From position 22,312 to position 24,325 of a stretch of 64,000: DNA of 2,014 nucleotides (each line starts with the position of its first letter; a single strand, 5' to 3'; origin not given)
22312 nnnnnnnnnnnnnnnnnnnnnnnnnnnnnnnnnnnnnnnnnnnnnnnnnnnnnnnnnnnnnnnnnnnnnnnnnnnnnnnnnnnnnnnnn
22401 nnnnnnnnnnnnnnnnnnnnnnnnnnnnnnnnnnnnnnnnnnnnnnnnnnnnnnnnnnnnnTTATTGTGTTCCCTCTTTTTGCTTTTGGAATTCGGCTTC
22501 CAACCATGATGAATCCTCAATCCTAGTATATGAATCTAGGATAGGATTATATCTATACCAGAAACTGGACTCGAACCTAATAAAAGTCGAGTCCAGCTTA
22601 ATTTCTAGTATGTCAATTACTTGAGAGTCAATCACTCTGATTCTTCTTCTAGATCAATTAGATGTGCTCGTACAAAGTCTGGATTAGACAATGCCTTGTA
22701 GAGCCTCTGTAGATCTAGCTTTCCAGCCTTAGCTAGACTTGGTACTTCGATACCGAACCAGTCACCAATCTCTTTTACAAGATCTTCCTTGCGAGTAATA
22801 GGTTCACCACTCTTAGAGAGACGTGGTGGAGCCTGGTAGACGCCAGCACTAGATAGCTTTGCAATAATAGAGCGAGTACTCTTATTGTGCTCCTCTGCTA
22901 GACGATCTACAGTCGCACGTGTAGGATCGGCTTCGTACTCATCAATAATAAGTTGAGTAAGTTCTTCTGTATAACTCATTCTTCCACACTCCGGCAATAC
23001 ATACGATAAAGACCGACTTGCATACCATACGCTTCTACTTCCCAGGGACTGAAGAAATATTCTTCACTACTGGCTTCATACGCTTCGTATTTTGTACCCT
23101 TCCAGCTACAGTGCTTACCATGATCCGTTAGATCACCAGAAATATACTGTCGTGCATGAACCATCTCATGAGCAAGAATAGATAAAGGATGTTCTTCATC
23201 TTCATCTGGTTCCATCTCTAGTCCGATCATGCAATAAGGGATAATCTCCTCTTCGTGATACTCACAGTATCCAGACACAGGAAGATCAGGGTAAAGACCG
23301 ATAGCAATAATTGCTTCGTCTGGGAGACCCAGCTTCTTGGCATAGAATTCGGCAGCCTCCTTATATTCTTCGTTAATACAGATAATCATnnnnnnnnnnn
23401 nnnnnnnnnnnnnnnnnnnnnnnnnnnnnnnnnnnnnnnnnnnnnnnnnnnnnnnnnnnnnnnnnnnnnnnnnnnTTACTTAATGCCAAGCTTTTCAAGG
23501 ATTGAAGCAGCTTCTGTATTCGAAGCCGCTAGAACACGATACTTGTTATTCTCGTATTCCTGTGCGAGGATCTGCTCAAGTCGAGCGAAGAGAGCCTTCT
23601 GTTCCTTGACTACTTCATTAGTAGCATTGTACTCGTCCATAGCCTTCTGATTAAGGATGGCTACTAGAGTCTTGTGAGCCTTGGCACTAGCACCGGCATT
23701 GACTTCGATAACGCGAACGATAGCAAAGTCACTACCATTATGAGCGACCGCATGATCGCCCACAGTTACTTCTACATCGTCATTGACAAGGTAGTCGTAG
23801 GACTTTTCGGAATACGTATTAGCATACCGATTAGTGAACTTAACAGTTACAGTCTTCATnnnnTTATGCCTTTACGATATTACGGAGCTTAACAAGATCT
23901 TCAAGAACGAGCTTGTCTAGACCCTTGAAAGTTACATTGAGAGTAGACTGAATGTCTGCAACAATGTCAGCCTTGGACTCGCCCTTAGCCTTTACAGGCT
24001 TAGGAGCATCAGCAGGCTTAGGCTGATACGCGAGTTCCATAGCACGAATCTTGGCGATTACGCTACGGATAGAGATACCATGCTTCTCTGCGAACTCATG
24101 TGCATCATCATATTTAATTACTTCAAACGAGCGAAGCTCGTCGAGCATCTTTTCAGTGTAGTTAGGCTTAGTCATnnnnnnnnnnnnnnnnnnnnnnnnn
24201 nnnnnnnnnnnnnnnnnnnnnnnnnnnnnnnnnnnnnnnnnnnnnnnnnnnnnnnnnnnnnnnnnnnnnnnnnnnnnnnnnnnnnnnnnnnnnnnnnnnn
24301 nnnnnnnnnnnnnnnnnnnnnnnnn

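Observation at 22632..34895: Four-member paralogous family of small proteins interleaved with the promoter modules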

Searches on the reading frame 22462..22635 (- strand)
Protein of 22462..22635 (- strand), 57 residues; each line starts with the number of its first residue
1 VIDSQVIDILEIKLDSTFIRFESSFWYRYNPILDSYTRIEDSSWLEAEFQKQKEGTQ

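Call 88: search_protein_families(library=phrogs, proteins=[window:22462-22635:-], max_evalue=0.001)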
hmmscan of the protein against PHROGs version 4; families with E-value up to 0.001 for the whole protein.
window:22462-22635:- (57 aa): 0 families

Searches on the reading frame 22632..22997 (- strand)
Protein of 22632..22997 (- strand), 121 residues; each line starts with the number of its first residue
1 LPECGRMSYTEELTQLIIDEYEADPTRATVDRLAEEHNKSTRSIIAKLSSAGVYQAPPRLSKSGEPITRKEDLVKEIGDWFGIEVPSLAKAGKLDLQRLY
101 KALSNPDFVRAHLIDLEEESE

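Call 4: search_protein_families(library=pfam, proteins=[window:22632-22997:-], max_evalue=1)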
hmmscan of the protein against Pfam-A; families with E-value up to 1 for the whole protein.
window:22632-22997:- (121 aa): 3 families
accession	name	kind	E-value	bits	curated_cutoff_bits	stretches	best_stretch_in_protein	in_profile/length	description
PF04760.21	IF2_N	-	0.007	16.6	25.3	1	27-53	3-29/53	Translation initiation factor IF-2, N-terminal region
PF02074.21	Peptidase_M32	-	0.11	11.5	25.1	1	14-85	147-218/489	Carboxypeptidase Taq (M32) metallopeptidase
PF02538.19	Hydantoinase_B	-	0.3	9.9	26.8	1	11-60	191-239/519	Hydantoinase B/oxoprolinase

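Call 5: search_protein_families(library=phrogs, proteins=[window:22632-22997:-], max_evalue=0.1)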
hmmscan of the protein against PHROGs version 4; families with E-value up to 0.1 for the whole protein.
window:22632-22997:- (121 aa): 1 family
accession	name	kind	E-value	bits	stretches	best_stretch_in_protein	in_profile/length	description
phrog_1725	-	DNA, RNA and nucleotide metabolism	2.2e-05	25.9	1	8-79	6-91/129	DNA binding protein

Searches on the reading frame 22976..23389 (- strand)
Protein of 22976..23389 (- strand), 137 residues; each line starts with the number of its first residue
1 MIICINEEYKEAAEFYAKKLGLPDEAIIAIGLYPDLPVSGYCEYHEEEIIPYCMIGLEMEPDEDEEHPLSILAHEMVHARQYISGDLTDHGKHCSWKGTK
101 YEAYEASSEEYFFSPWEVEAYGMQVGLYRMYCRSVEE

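Call 62: search_protein_families(library=pfam, proteins=[window:22976-23389:-], max_evalue=0.001)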
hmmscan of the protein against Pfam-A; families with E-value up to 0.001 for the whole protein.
window:22976-23389:- (137 aa): 1 family
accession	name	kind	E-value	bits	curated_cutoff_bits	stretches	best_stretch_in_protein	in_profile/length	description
PF14891.12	Peptidase_M91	-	7.1e-05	23.6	25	1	61-93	85-117/176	Effector protein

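Call 88: search_protein_families(library=phrogs, proteins=[window:22976-23389:-], max_evalue=0.001)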
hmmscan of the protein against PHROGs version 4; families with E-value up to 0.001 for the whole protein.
window:22976-23389:- (137 aa): 2 families
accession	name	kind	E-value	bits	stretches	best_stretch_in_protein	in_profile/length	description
phrog_10499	-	unknown function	4.3e-19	70.3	1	10-135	18-145/149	-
phrog_16532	-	unknown function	1.6e-16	61.8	1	15-132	26-135/138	-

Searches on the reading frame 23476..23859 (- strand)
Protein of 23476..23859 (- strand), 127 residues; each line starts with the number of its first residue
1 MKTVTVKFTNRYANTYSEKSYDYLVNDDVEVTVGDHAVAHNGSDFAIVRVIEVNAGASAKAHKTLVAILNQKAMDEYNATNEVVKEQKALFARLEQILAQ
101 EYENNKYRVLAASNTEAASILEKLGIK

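Call 62: search_protein_families(library=pfam, proteins=[window:23476-23859:-], max_evalue=0.001)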
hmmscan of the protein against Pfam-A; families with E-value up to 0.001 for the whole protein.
window:23476-23859:- (127 aa): 0 families

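Call 88: search_protein_families(library=phrogs, proteins=[window:23476-23859:-], max_evalue=0.001)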
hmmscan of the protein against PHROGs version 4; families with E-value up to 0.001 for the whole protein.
window:23476-23859:- (127 aa): 1 family
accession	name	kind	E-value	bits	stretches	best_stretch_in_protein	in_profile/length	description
phrog_3489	-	unknown function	5.3e-08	33.9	1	2-124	4-122/125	-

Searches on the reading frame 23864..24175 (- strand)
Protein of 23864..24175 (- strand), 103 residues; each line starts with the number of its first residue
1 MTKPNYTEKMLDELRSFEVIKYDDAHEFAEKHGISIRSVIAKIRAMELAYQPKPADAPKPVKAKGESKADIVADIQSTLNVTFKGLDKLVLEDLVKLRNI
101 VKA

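Call 4: search_protein_families(library=pfam, proteins=[window:23864-24175:-], max_evalue=1)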
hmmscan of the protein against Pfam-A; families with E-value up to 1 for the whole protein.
window:23864-24175:- (103 aa): 0 families

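Call 5: search_protein_families(library=phrogs, proteins=[window:23864-24175:-], max_evalue=0.1)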
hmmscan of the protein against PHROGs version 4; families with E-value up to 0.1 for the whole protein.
window:23864-24175:- (103 aa): 1 family
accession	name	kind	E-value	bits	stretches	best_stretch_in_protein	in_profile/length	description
phrog_575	-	integration and excision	0.044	14.9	1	27-57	18-47/71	Cox-like excisionase and repressor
